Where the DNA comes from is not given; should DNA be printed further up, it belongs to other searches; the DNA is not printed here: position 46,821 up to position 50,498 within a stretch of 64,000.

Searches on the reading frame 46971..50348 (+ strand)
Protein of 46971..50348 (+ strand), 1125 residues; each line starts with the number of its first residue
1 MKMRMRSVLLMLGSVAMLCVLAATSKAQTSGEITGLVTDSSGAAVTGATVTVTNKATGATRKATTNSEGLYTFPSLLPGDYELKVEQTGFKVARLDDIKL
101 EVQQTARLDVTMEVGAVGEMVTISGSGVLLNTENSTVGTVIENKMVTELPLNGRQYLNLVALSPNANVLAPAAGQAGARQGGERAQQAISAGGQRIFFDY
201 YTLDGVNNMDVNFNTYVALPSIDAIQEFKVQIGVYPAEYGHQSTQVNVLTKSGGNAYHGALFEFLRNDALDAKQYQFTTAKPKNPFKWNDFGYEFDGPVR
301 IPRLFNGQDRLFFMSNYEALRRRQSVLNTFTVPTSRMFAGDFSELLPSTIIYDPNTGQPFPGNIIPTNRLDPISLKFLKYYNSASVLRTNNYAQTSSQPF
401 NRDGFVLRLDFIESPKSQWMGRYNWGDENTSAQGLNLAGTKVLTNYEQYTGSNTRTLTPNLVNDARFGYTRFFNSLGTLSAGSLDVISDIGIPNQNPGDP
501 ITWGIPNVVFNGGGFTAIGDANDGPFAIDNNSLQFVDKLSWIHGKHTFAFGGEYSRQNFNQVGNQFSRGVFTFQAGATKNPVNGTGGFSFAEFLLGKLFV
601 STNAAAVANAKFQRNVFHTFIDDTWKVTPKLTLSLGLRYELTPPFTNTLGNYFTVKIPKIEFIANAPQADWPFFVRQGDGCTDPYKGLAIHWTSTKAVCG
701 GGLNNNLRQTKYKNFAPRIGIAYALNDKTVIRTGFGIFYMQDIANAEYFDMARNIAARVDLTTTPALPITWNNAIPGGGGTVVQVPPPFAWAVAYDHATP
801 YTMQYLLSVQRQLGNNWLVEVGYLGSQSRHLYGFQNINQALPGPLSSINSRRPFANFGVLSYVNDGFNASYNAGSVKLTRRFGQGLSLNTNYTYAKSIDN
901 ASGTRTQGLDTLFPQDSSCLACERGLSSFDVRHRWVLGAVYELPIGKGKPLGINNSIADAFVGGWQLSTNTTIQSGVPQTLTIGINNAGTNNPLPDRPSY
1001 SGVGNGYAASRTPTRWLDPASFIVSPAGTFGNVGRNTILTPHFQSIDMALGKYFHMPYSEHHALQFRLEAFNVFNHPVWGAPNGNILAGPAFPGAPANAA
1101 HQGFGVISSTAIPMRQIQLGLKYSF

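Call 30: search_protein_families(library=pfam, proteins=[window:46971-50348:+], max_evalue=0.001)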
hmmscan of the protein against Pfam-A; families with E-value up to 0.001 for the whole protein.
window:46971-50348:+ (1125 aa): 6 families
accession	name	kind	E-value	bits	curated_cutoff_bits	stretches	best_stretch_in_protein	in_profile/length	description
PF25183.1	OMP_b-brl_4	-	2.9e-227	757.5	30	1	250-1118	2-838/838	Outer membrane beta barrel domain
PF13620.12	CarboxypepD_reg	-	8.4e-23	81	32.3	1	33-113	2-82/82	Carboxypeptidase regulatory-like domain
PF13715.12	CarbopepD_reg_2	-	8e-08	32.7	32.2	1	33-111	1-73/88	CarboxypepD_reg-like domain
PF17210.9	SdrD_B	-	2e-06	28.4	29.7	1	38-92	17-72/112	SdrD B-like domain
PF17802.7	SpaA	-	0.0003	21.3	23.1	1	34-84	4-57/91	Prealbumin-like fold domain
PF02369.22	Big_1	-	0.00056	20.4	34.9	0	26-73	14-64/93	Bacterial Ig-like domain (group 1)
